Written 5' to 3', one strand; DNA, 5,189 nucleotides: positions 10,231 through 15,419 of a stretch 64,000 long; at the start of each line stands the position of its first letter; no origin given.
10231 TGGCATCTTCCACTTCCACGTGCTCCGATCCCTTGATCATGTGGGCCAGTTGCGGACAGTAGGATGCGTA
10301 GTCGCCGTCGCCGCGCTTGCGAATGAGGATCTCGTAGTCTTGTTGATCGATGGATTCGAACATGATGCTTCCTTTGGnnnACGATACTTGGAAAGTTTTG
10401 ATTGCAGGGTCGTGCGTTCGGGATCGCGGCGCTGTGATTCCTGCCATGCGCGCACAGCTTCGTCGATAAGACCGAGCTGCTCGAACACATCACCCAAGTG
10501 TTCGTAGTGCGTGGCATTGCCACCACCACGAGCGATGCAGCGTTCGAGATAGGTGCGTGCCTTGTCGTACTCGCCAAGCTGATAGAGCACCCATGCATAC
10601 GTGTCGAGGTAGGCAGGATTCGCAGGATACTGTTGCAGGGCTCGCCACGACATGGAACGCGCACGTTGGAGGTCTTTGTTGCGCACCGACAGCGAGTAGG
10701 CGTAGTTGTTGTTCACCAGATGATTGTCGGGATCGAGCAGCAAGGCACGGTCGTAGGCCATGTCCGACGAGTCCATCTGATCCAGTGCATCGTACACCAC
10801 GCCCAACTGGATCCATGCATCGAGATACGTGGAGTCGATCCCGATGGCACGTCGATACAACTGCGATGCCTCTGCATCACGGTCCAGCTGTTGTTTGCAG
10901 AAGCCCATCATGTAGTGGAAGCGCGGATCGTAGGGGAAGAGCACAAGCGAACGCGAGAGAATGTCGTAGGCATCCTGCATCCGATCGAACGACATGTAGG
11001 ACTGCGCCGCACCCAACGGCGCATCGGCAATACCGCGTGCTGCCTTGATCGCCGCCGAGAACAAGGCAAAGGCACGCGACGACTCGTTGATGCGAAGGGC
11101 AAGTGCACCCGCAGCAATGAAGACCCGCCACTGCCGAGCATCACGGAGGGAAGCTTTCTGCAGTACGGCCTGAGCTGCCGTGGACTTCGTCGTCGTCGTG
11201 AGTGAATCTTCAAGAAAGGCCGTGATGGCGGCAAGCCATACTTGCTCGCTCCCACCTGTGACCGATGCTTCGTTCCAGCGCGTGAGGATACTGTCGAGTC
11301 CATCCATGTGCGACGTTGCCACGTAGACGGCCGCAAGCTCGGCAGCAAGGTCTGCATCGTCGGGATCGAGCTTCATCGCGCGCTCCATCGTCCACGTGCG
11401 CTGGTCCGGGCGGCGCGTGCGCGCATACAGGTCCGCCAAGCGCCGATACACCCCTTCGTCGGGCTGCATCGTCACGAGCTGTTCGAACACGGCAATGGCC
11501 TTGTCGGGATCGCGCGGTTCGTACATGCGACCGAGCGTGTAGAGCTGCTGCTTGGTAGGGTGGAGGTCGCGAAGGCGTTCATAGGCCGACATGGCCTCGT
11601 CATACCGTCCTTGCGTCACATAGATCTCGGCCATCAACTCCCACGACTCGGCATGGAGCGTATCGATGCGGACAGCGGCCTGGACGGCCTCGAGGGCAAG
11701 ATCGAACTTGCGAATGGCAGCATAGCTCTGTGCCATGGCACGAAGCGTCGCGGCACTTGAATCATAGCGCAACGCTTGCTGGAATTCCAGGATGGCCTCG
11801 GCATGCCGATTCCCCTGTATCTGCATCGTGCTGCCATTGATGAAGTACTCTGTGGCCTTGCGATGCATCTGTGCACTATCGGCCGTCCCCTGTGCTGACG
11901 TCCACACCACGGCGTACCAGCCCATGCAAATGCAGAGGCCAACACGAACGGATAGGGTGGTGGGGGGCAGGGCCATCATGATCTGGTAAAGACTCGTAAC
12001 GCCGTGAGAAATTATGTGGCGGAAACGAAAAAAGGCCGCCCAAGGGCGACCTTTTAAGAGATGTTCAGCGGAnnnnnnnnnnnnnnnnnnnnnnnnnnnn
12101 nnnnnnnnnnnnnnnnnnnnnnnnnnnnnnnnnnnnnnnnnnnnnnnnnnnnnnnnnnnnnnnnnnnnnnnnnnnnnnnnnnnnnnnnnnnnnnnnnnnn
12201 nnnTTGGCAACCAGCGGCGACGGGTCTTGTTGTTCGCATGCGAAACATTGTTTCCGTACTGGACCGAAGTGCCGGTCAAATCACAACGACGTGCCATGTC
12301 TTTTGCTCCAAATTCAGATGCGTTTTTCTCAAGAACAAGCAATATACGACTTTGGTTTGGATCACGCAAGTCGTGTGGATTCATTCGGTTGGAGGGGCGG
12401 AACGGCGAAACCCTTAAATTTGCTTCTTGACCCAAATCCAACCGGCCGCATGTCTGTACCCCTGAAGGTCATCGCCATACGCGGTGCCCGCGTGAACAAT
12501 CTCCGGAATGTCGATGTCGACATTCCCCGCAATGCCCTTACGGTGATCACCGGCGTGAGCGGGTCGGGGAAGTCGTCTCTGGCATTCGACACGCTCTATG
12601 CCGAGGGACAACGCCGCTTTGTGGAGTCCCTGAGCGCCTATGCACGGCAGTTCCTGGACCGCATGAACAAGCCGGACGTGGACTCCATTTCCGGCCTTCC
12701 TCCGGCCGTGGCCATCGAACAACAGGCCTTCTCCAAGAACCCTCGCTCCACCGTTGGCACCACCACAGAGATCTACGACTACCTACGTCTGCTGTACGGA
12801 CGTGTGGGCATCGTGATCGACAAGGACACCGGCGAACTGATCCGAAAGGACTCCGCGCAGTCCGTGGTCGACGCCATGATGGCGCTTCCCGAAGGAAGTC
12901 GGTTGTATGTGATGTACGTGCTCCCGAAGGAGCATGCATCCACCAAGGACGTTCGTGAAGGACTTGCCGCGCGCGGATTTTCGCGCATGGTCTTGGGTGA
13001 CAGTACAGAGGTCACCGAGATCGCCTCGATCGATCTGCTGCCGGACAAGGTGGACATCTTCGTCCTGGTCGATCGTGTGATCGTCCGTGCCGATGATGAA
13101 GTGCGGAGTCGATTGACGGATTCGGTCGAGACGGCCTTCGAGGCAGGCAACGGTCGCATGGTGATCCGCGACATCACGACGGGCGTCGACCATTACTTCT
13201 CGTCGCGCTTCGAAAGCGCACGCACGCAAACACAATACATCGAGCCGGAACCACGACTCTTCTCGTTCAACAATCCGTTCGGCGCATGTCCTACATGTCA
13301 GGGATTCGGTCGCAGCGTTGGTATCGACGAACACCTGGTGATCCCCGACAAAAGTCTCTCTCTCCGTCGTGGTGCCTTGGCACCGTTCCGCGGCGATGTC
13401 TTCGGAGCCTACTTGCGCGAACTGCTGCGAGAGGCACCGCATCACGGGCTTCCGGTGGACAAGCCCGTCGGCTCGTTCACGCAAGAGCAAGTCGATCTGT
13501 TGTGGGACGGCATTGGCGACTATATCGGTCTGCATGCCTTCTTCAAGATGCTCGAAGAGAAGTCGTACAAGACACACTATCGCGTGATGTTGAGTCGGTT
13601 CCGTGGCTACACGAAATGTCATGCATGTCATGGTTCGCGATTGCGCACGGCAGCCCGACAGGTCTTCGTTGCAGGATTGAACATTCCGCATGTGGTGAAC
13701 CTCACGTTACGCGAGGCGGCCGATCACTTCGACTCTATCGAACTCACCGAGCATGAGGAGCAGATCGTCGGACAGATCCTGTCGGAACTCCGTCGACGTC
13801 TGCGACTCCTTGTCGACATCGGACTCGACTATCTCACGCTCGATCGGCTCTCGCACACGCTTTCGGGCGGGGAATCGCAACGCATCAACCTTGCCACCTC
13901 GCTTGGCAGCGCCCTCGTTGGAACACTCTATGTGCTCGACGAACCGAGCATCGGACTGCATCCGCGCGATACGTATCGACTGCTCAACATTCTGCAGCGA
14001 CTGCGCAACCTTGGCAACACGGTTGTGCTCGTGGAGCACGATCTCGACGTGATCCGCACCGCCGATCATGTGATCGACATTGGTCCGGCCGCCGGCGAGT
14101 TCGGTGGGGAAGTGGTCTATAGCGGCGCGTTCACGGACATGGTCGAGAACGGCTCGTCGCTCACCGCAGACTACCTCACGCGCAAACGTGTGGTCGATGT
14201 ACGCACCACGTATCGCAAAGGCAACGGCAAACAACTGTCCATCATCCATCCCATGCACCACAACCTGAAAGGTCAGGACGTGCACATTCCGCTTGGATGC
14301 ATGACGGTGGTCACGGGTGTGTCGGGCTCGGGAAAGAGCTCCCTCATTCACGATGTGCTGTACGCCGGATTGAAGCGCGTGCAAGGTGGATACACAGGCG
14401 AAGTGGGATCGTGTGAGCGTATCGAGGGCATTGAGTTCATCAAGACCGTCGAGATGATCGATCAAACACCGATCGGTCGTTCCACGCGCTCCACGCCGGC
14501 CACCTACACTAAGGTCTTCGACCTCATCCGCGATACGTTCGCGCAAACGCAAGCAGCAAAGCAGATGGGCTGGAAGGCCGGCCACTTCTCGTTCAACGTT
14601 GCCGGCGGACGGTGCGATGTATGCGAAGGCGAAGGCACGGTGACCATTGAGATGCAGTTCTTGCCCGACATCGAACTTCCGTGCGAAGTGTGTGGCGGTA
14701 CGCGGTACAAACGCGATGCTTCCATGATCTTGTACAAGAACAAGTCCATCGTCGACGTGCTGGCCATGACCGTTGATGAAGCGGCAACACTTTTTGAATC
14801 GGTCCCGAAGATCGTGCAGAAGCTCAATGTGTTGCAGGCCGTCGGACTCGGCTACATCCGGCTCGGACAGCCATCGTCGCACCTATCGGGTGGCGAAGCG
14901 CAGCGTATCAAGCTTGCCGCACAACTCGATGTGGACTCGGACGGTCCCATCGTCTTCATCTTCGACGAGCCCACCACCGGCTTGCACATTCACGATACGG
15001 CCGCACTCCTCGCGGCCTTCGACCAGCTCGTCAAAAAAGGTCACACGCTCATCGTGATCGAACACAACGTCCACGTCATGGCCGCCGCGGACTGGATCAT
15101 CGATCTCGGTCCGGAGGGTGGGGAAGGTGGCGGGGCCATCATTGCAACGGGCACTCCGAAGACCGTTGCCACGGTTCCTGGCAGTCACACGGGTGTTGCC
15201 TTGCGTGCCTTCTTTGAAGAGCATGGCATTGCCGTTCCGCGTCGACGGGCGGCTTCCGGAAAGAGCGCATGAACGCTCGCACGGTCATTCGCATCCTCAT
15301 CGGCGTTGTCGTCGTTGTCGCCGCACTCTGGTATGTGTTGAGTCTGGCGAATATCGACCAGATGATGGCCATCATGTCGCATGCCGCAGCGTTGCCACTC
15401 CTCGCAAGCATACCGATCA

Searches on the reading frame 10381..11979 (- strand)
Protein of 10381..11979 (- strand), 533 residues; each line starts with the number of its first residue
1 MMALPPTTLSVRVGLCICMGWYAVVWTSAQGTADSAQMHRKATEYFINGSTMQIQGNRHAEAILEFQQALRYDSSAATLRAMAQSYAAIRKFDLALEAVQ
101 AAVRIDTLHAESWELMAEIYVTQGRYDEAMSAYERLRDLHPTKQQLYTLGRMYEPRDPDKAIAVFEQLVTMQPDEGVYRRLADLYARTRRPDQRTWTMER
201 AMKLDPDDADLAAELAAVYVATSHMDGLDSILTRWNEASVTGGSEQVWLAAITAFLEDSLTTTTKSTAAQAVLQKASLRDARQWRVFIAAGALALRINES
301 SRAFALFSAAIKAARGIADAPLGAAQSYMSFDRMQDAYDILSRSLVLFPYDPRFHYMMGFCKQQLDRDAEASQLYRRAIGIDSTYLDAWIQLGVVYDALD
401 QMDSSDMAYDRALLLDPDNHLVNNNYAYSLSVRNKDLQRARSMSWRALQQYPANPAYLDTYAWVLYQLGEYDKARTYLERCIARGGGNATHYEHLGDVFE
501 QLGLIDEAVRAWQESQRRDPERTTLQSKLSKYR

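Call 55: search_protein_families(library=pfam, proteins=[window:10381-11979:-], max_evalue=0.00001)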
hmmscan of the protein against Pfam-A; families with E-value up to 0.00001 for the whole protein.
window:10381-11979:- (533 aa): 18 families
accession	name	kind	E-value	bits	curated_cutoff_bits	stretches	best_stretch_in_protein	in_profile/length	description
PF07719.23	TPR_2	-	2.3e-30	102.6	27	0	110-142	1-33/34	Tetratricopeptide repeat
PF13181.12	TPR_8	-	3.6e-30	102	25.7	0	387-419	2-34/34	Tetratricopeptide repeat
PF13428.12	TPR_14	-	6.5e-30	101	23.5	0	456-497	2-43/44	Tetratricopeptide repeat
PF14559.12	TPR_19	-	3.9e-26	91.6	25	0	434-483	4-53/68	Tetratricopeptide repeat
PF00515.34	TPR_1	-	1e-24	85.7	27.8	0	387-419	2-34/34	Tetratricopeptide repeat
PF13431.12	TPR_17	-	1.8e-22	78.1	24.4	0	408-441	1-33/34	Tetratricopeptide repeat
PF13432.12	TPR_16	-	7.8e-19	68.2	32.7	2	81-141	2-62/65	Tetratricopeptide repeat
PF23914.1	TPR_CcmH_CycH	-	2.7e-17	63.5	42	1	387-480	51-146/158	Cytochrome c-type biogenesis protein H TPR domain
PF13174.12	TPR_6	-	1e-15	57.7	26.3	0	115-142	5-32/33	Tetratricopeptide repeat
PF13414.12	TPR_11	-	1.4e-15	57.1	26.8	0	368-396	10-38/42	TPR repeat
PF13424.12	TPR_12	-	6e-15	55.6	30.1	0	76-139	3-74/77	Tetratricopeptide repeat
PF13371.12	TPR_9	-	6e-15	55.5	35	0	432-485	6-59/73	Tetratricopeptide repeat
PF12895.13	ANAPC3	-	4.2e-11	43.4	27.2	0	68-135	14-81/82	Anaphase-promoting complex, cyclosome, subunit 3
PF13176.12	TPR_7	-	4.8e-11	42.3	27.9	0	112-142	1-31/36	Tetratricopeptide repeat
PF11846.14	Wzy_C_2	-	2.3e-10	41.2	28.5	0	155-215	126-186/191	Virulence factor membrane-bound polymerase, C-terminal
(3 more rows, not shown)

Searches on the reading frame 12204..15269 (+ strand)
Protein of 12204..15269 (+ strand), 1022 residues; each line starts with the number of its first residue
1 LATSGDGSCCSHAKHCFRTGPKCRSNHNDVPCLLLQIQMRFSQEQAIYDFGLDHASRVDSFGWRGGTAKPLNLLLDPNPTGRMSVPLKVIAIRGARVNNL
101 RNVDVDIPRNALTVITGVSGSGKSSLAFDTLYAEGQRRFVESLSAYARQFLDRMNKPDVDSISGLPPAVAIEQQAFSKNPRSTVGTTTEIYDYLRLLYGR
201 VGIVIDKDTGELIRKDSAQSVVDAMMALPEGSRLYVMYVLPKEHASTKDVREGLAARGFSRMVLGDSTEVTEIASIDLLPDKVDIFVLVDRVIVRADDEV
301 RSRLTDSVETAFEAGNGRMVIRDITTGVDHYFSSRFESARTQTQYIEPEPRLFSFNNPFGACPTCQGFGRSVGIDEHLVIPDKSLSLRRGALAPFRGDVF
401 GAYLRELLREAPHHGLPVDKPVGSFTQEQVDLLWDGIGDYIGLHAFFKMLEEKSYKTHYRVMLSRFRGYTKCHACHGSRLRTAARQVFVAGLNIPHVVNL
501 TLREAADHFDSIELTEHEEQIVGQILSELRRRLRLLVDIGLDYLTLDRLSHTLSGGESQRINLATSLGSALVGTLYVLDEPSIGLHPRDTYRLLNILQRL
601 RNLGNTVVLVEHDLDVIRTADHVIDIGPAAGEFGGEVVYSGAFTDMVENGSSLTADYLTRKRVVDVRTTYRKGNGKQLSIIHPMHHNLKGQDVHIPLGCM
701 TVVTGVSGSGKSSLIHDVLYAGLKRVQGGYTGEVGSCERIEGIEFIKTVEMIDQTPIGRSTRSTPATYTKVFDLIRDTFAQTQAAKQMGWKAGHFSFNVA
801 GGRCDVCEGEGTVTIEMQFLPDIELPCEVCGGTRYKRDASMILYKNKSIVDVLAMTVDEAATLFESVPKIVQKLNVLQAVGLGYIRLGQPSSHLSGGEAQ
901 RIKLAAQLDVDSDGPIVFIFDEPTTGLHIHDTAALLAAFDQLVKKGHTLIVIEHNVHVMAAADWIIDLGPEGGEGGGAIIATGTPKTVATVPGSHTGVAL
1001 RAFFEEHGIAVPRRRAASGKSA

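Call 55: search_protein_families(library=pfam, proteins=[window:12204-15269:+], max_evalue=0.00001)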
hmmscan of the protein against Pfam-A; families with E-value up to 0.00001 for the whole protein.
window:12204-15269:+ (1022 aa): 8 families
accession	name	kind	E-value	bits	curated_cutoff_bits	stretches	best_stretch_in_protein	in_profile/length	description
PF00005.33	ABC_tran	-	2.1e-17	64.4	25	0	874-925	89-137/137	ABC transporter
PF17760.6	UvrA_inter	-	8.1e-13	48.6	23.3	1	217-322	2-106/109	UvrA interaction domain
PF13304.12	AAA_21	-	2.8e-12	47.7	27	0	549-610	234-296/304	AAA domain, putative AbiEii toxin, Type IV TA system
PF02463.25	SMC_N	-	8.2e-10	38.9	40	0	200-626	78-211/220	RecF/RecN/SMC N terminal domain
PF17755.6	UvrA_DNA-bind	-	8.4e-10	39.4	23.2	1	375-457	1-83/110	UvrA DNA-binding domain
PF13555.12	AAA_29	-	5.9e-09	36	27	0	687-715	11-39/61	P-loop containing region of AAA domain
PF20703.3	nSTAND1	-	3.4e-07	30.7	27.1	0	107-237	30-156/379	Novel STAND NTPase 1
PF13191.12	AAA_16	-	6.1e-07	30.5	32.6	0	698-743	24-64/167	AAA ATPase domain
